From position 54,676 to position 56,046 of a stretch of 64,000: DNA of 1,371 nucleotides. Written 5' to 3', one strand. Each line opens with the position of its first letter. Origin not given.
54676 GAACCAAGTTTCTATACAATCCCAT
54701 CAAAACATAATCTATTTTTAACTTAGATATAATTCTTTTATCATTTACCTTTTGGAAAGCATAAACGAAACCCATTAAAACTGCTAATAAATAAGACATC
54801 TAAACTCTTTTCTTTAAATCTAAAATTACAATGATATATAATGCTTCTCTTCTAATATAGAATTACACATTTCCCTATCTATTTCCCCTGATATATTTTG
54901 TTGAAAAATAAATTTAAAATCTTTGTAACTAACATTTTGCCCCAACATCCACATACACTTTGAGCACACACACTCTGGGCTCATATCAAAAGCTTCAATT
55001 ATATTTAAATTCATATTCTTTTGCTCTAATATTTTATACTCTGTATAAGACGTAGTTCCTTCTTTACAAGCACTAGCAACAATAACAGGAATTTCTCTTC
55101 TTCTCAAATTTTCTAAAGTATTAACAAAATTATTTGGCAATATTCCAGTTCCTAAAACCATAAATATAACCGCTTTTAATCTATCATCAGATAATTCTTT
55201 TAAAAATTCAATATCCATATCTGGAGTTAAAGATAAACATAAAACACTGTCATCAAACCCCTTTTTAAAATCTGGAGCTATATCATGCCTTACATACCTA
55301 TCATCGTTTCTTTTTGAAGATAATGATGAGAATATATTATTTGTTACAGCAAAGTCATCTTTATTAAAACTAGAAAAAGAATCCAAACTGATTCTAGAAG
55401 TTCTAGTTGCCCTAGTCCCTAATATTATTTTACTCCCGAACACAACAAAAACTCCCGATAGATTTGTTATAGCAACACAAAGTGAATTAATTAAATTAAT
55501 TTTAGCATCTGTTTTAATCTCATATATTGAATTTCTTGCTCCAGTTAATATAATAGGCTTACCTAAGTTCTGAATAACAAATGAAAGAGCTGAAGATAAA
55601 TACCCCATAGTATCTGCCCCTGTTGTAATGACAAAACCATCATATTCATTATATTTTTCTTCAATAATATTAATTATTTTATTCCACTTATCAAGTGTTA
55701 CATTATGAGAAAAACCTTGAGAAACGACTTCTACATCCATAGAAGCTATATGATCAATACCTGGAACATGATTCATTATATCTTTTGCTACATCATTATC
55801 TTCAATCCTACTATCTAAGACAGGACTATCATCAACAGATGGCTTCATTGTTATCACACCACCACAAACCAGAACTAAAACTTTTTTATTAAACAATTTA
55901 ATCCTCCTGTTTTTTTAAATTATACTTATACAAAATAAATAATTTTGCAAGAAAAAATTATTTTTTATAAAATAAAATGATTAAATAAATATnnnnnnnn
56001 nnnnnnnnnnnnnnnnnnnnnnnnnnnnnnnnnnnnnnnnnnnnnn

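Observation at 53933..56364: Three-gene cassette inside the spc operon: orphan protein, asparaginase-like protein with Thr-to-Val at the nucleophile motif, and EamA exporter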

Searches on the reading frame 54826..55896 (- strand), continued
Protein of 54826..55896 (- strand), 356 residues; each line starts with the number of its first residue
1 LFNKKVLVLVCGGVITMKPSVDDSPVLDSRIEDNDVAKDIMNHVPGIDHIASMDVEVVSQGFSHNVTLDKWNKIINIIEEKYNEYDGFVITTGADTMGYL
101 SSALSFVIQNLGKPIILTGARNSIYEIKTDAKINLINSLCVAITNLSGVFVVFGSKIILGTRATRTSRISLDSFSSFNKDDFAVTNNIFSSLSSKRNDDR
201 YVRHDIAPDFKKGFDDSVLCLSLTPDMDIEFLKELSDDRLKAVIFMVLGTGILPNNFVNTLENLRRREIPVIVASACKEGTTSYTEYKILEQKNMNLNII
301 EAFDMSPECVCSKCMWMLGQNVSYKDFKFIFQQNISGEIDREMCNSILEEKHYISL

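Call 16: find_encoding_contigs(protein=P0007, flank=8000, max_places=3)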
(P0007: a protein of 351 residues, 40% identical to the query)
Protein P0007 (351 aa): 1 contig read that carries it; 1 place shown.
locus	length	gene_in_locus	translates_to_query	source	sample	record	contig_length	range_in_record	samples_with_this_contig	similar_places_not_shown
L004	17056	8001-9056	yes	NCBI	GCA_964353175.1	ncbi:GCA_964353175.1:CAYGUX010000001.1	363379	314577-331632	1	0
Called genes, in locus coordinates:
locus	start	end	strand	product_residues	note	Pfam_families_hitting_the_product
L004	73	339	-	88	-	-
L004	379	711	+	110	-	-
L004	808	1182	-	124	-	PF01934:HepT-like, PF08780:NTase_sub_bind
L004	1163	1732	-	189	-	PF01909:NTP_transf_2 (weak), PF18765:Polbeta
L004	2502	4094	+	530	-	PF00370:FGGY_N, PF02782:FGGY_C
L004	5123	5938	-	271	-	PF01978:TrmB, PF09339:HTH_IclR (weak)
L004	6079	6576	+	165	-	-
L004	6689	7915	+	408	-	PF01266:DAO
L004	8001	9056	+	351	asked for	PF00710:Asparaginase, PF17763:Asparaginase_C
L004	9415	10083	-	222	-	PF02527:GidB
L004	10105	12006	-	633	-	PF01134:GIDA, PF12831:FAD_oxidored (weak), PF21680:GIDA_C_1st, PF13932:SAM_GIDA_C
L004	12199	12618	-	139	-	PF01934:HepT-like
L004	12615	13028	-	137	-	PF01909:NTP_transf_2, PF18765:Polbeta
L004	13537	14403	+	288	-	PF01464:SLT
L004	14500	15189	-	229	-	PF02678:Pirin, PF17954:Pirin_C_2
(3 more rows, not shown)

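Call 24: find_related_loci(query=A1, collection=genome_contigs, flank=10000)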
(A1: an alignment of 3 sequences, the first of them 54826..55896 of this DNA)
Query A1 (356 aa) in genome_contigs; peptide patterns used: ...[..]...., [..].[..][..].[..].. (x = any residue, [..] = any of these).
373 stretches matched a pattern; 189 encode a relative of the query (tblastn E <= 1e-3); the best 80 are kept; 80 distinct loci.
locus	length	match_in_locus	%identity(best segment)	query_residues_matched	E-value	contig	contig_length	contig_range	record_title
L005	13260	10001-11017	38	2-351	1e-71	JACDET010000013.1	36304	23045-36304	MAG: Candidatus Levyibacteriota bacterium isolate MGR_bin367 SD2903_NODE_109_length_36304_cov_1.138624, whole genome sho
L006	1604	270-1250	40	5-340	1e-73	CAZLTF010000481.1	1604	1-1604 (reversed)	MAG TPA_asm: uncultured Bacteroidales bacterium isolate binchicken_co219_55 genome assembly, contig: k141_303284, whole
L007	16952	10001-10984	38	5-342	2e-69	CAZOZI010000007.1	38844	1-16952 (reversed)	MAG TPA_asm: uncultured Candidatus Saccharibacteria bacterium isolate SRP200132_co1_79 genome assembly, contig: NODE_175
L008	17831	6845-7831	35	4-340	3e-65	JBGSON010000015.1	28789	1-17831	MAG: Candidatus Gracilibacteria bacterium isolate JTS-AC281 k141_3314352, whole genome shotgun sequence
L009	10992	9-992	35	3-339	6e-63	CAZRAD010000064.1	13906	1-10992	MAG TPA_asm: uncultured bacterium isolate binchicken_co334_58 genome assembly, contig: NODE_7788_length_13906_cov_5.7189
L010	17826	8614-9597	35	3-339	8e-62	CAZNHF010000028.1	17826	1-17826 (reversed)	MAG TPA_asm: uncultured bacterium isolate binchicken_co109_8 genome assembly, contig: NODE_510_length_17826_cov_8.740589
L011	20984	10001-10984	33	3-339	7e-60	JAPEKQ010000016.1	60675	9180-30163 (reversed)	MAG: bacterium isolate MAG173-P120 NODE_16_length_60675_cov_121.898082, whole genome shotgun sequence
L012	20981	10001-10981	32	6-339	1e-52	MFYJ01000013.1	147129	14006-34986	MAG: Candidatus Peribacteria bacterium RIFOXYB1_FULL_54_35 rifoxyb1_full_scaffold_71, whole genome shotgun sequence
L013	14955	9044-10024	32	6-339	8e-53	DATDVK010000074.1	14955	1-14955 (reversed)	MAG TPA_asm: Candidatus Peribacteraceae bacterium isolate SMAG_U8082 k141_1447241, whole genome shotgun sequence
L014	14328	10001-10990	35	3-353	3e-48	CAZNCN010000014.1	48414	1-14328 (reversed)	MAG TPA_asm: uncultured Ruminococcus sp. isolate SRP350583_co2_311 genome assembly, contig: NODE_880_length_48414_cov_31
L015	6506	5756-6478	37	3-251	3e-47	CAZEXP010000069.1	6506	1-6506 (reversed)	MAG TPA_asm: uncultured bacterium isolate binchicken_co171_66 genome assembly, contig: NODE_4266_length_6506_cov_13.4129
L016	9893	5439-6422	32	4-339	1e-46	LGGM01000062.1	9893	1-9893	MAG: Clostridiales bacterium 38_11 MPI_scaffold_1381, whole genome shotgun sequence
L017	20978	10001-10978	37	4-340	2e-65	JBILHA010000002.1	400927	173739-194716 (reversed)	MAG: Candidatus Kapaibacterium sp. isolate ME2016-10-14_3300044974_group7_bin65 Rohwer_bin1516_scaffold_1_c2, whole geno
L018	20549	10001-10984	31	5-339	2e-44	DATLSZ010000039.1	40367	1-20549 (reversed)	MAG TPA_asm: Candidatus Acidiferrales bacterium isolate SMAG_U13943 k141_450375, whole genome shotgun sequence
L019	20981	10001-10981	31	4-339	3e-44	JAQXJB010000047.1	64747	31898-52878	MAG: Clostridiales bacterium isolate SUG1240 k141_8331843, whole genome shotgun sequence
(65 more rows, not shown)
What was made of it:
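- Tried and rejected: The GTDB species-representative scan found nothing above 40% identity (call 24).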

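Call 25: list_cluster_members(proteins=[window:54826-55896:-, window:53933-54799:-, window:55993-56364:-, window:56744-57274:-, window:59768-60496:-])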
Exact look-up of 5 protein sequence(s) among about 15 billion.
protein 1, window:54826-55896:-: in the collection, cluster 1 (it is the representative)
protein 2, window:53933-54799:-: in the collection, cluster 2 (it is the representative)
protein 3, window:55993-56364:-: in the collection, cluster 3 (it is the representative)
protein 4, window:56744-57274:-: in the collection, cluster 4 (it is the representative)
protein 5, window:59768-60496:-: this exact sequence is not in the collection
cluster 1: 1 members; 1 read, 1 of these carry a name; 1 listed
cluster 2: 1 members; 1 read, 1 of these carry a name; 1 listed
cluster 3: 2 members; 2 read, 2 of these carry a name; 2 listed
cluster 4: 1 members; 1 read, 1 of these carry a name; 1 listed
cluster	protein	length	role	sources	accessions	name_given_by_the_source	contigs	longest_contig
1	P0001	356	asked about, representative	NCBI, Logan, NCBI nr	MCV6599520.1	MAG: asparaginase domain-containing protein [Alphaproteobacteria bacterium] | asparaginase domain-containing protein [Alphaproteobacteria bacterium]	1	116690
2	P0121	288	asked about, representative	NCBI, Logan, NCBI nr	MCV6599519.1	MAG: DMT family transporter [Alphaproteobacteria bacterium] | DMT family transporter [Alphaproteobacteria bacterium]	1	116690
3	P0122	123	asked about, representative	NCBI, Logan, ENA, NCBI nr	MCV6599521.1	MAG: hypothetical protein OIF36_03480 [Alphaproteobacteria bacterium] | hypothetical protein [Alphaproteobacteria bacterium]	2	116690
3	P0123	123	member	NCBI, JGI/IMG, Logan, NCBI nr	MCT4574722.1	MAG: hypothetical protein N4A43_00510 [Alphaproteobacteria bacterium] | hypothetical protein | hypothetical protein [Alphaproteobacteria bacterium]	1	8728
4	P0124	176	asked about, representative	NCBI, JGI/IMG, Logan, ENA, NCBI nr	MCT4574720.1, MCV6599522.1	MAG: 50S ribosomal protein L6 [Alphaproteobacteria bacterium] | large subunit ribosomal protein L6 | 50S ribosomal protein L6 [Alphaproteobacteria bacterium]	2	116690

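Call 30: find_related_loci(query=A1, collection=metagenome_contigs, flank=8000)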
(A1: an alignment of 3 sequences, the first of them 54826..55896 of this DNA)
Query A1 (356 aa) in metagenome_contigs; peptide patterns used: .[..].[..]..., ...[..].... (x = any residue, [..] = any of these).
168 stretches matched a pattern, but none encodes a relative of the query by tblastn (E <= 1e-3).

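Call 35: search_protein_families(library=pfam, proteins=[L002:1459-2133:+, L002:2199-2882:+, L001:2783-3712:+], max_evalue=0.1)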
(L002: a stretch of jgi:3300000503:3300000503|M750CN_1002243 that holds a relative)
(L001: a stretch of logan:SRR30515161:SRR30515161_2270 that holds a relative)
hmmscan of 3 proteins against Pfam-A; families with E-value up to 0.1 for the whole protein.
L002:1459-2133:+ (224 aa): 0 families

L002:2199-2882:+ (227 aa): 1 family
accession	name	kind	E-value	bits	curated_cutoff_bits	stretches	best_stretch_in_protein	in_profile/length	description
PF08684.15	ocr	-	0.022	15.6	25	1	112-159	3-51/101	DNA mimic ocr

L001:2783-3712:+ (309 aa): 6 families
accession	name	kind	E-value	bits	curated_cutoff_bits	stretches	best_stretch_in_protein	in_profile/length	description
PF00561.26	Abhydrolase_1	-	1.8e-22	80.7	25.8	1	36-290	1-240/245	alpha/beta hydrolase fold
PF12146.15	Hydrolase_4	-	9.9e-09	35.3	27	1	54-135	24-107/239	Serine aminopeptidase, S33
PF08386.16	Abhydrolase_4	-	4.7e-05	23.9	21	1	242-308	27-92/103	TAP-like protein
PF00326.27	Peptidase_S9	-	8.1e-05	22.6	22.6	1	241-309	138-208/213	Prolyl oligopeptidase family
PF03096.20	Ndr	-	0.00027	20.2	23.3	1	84-193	79-177/283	Ndr family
PF12697.13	Abhydrolase_6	-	0.007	17.5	26.3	1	62-138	28-96/217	Alpha/beta hydrolase family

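Call 53: predict_structure(alignment_id=A2)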
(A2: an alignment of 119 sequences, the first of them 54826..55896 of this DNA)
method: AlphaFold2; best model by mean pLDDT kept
length: 356 residues; sequences in the alignment: 119
mean_pLDDT: 90.7   pTM: 0.92
mean pLDDT of the five models: 90.7, 90.6, 89.8, 89.3, 89.0
residues with pLDDT >= 90: 264; 70-90: 66; 50-70: 18; < 50: 8
segments of 3 or more residues with pLDDT < 50: 352-356
pLDDT, mean of each block of 10 residues (from residue 1): 89 86 70 83 93 93 85 98 98 95 98 97 90 96 96 96 93 94 77 63 96 98 95 96 94 92 97 93 86 88 97 98 98 97 86 47
secondary structure, 60 per line:
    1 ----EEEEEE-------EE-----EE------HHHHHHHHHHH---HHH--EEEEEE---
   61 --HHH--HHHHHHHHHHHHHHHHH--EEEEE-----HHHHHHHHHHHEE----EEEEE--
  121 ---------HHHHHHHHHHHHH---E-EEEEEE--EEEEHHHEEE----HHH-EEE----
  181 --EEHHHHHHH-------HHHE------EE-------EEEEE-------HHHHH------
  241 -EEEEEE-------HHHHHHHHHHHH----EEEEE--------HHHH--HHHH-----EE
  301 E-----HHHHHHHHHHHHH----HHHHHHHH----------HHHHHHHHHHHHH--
elements in order: E5-10 H33-43 E52-57 H68-84 E87-91 H97-107 E114-118 H130-142 E148-153 E156-159 E163-165 E174-176 H185-191 E218-222 H230-234 E242-247 H255-266 E271-275 H284-287 H290-293 E299-301 H307-319 H324-331 H342-354
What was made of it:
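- On Type I L-asparaginase (AnsA-like, EC 3.5.1.1): AlphaFold pLDDT 90.7 (call 53).
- AlphaFold pLDDT 90.7 and pTM 0.92 (call 53).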

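Call 57: fold_search(model_id=the predicted structure, library=pdb)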
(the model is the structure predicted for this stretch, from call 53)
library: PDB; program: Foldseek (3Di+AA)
matches with E <= 10: 1035; with E <= 0.001: 307
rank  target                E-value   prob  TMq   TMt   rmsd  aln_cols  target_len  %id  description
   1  5ot0_A                3.0e-26  1.00  0.78  0.84   3.8       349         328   29  The thermostable L-asparaginase from Thermococcus kodakarensis (released 2017-11-08)
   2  9ufr                  1.3e-25  1.00  0.79  0.85   3.2       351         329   26  Crystal structure of L-asparaginase from Thermococcus Sibiricus double mutation D54G/T56Q (released 2025-06-11)
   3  9ufq                  1.7e-25  1.00  0.82  0.88   3.0       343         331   26  Crystal structure of L-asparaginase from Thermococcus Sibiricus (released 2025-06-11)
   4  4q0m                  4.3e-25  1.00  0.79  0.86   4.2       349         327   23  Crystal structure of Pyrococcus furiosus L-asparaginase (released 2014-12-10)
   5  1zq1_A                7.0e-25  1.00  0.84  0.69   3.0       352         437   25  Structure of GatDE tRNA-Dependent Amidotransferase from Pyrococcus abyssi (released 2005-10-18)
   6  1wls_A                1.0e-24  1.00  0.80  0.86   4.0       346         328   26  Crystal structure of L-asparaginase I homologue protein from Pyrococcus horikoshii (released 2005-03-15)
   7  7r6a_A                1.2e-24  1.00  0.76  0.82   4.8       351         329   26  Crystal structure of mutant L124D/R125A/C273S of L-Asparaginase I from Yersinia pestis (released 2022-07-06)
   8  7r6a_B                2.4e-23  1.00  0.75  0.83   4.8       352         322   26  Crystal structure of mutant L124D/R125A/C273S of L-Asparaginase I from Yersinia pestis (released 2022-07-06)
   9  1wnf_A                3.2e-23  1.00  0.78  0.86   4.2       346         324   26  Crystal Structure of PH0066 from Pyrococcus horikoshii (released 2005-02-02)
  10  7r6a_D                3.9e-23  1.00  0.75  0.82   5.0       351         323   25  Crystal structure of mutant L124D/R125A/C273S of L-Asparaginase I from Yersinia pestis (released 2022-07-06)
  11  2ocd_C                4.7e-23  1.00  0.80  0.86   3.0       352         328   25  Crystal structure of L-asparaginase I from Vibrio cholerae O1 biovar eltor str. N16961 (released 2007-01-30)
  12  2ocd_D                7.1e-23  1.00  0.78  0.83   3.3       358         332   25  Crystal structure of L-asparaginase I from Vibrio cholerae O1 biovar eltor str. N16961 (released 2007-01-30)
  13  2ocd_B                9.1e-23  1.00  0.79  0.85   3.1       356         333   26  Crystal structure of L-asparaginase I from Vibrio cholerae O1 biovar eltor str. N16961 (released 2007-01-30)
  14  2ocd_A                9.1e-23  1.00  0.77  0.83   3.5       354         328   27  Crystal structure of L-asparaginase I from Vibrio cholerae O1 biovar eltor str. N16961 (released 2007-01-30)
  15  2d6f_A                9.7e-23  1.00  0.80  0.68   3.7       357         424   19  Crystal structure of Glu-tRNA(Gln) amidotransferase in the complex with tRNA(Gln) (released 2006-07-11)
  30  5dnc_A                5.3e-22  1.00  0.74  0.74   6.4       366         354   25  Crystal structure of the Asn-bound guinea pig L-asparaginase 1 catalytic domain active site mutant T19A (released 2016-01-13)
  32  5dnc_B                6.0e-22  1.00  0.73  0.73   6.4       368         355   24  Crystal structure of the Asn-bound guinea pig L-asparaginase 1 catalytic domain active site mutant T19A (released 2016-01-13)
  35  5dnd_A                1.1e-21  1.00  0.73  0.74   6.4       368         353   24  Crystal structure of the Asn-bound guinea pig L-asparaginase 1 catalytic domain active site mutant T116A (released 2016-01-13)
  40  5dnc_D                1.5e-21  1.00  0.77  0.77   5.1       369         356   24  Crystal structure of the Asn-bound guinea pig L-asparaginase 1 catalytic domain active site mutant T19A (released 2016-01-13)
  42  5dnd_C                2.1e-21  1.00  0.73  0.74   6.5       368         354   24  Crystal structure of the Asn-bound guinea pig L-asparaginase 1 catalytic domain active site mutant T116A (released 2016-01-13)
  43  5dnd_B                2.1e-21  1.00  0.73  0.73   6.5       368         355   24  Crystal structure of the Asn-bound guinea pig L-asparaginase 1 catalytic domain active site mutant T116A (released 2016-01-13)
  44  5dnd_D                2.1e-21  1.00  0.73  0.73   6.4       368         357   24  Crystal structure of the Asn-bound guinea pig L-asparaginase 1 catalytic domain active site mutant T116A (released 2016-01-13)
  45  5dne_A                2.3e-21  1.00  0.78  0.79   3.6       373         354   23  Crystal structure of the Asn-bound guinea pig L-asparaginase 1 catalytic domain active site mutant K188M (released 2016-01-13)
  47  5dne_D                3.3e-21  1.00  0.77  0.77   5.2       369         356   24  Crystal structure of the Asn-bound guinea pig L-asparaginase 1 catalytic domain active site mutant K188M (released 2016-01-13)
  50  5dne_B                7.3e-21  1.00  0.77  0.77   5.2       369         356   24  Crystal structure of the Asn-bound guinea pig L-asparaginase 1 catalytic domain active site mutant K188M (released 2016-01-13)
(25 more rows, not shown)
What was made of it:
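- On Type I L-asparaginase (AnsA-like, EC 3.5.1.1): Foldseek TM up to 0.88 to solved type I enzymes (call 57).
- Closest known: Type I. Same: The same two-domain fold, with TM 0.75-0.88 (call 57).
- Closest known: Engineered active-site mutants of guinea-pig asparaginase 1. Same: The deposited structures are described as Asn-bound (call 57), which suggests that ligand binding can survive such changes.
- Foldseek top hits are Thermococcus and Pyrococcus type I asparaginases, GatD and E. coli AnsA, with TM 0.75-0.88 (call 57). Precedent: the PDB holds 'Asn-bound' structures of guinea-pig asparaginase with T19A, T116A or K188M (5dnc, 5dnd, 5dne; call 57).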

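Call 70: search_protein_families(library=padloc, proteins=[window:54826-55896:-], max_evalue=0.01)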
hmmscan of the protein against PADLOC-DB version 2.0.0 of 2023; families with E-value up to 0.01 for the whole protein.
window:54826-55896:- (356 aa): 0 families

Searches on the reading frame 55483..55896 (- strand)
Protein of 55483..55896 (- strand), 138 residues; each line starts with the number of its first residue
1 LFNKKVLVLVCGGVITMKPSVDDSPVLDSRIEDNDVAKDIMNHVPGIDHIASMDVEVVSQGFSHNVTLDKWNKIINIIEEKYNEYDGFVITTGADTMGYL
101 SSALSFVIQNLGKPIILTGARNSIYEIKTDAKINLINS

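Call 68: search_solved_structures(query=window:55483-55896:-, show_alignments=5, max_evalue=0.00001)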
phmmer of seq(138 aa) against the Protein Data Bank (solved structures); distinct sequences matched with E-value up to 0.00001: 44.
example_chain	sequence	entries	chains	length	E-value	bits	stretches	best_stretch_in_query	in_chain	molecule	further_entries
6nxc_A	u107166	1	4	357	1.2e-18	70.7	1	63-137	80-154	L-asparaginase 1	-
2him_A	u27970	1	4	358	1.2e-18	70.7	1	63-137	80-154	L-asparaginase 1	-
2p2d_A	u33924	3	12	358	1.2e-18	70.7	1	63-137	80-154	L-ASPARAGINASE I | L-asparaginase 1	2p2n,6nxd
3ntx_A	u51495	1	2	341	1.2e-17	67.4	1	63-137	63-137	Cytoplasmic L-asparaginase I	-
7r69_A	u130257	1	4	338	1.4e-17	67.3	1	63-137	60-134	L-asparaginase I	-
2ocd_A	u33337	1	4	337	5.7e-17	65.3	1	5-137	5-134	L-asparaginase I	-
7r6b_A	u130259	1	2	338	1.9e-16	63.6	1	63-137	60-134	L-asparaginase I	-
7r6a_A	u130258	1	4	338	1.9e-16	63.6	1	63-137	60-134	L-asparaginase I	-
5dnd_A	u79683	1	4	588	1.8e-15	60.5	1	63-137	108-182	L-asparaginase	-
4r8k_A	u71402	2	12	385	3.2e-15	59.6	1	63-137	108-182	Uncharacterized protein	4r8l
5dnc_A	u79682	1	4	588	6.5e-15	58.6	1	63-137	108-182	L-asparaginase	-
5dne_A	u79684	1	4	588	6.6e-15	58.6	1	63-137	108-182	L-asparaginase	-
1zq1_A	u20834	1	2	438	3.9e-14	56.1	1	36-137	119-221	Glutamyl-tRNA(Gln) amidotransferase subunit D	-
9s7y_A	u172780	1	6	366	3.3e-12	49.9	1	63-137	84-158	60 kDa lysophospholipase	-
9s7z_A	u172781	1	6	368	3.4e-12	49.8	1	63-137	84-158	60 kDa lysophospholipase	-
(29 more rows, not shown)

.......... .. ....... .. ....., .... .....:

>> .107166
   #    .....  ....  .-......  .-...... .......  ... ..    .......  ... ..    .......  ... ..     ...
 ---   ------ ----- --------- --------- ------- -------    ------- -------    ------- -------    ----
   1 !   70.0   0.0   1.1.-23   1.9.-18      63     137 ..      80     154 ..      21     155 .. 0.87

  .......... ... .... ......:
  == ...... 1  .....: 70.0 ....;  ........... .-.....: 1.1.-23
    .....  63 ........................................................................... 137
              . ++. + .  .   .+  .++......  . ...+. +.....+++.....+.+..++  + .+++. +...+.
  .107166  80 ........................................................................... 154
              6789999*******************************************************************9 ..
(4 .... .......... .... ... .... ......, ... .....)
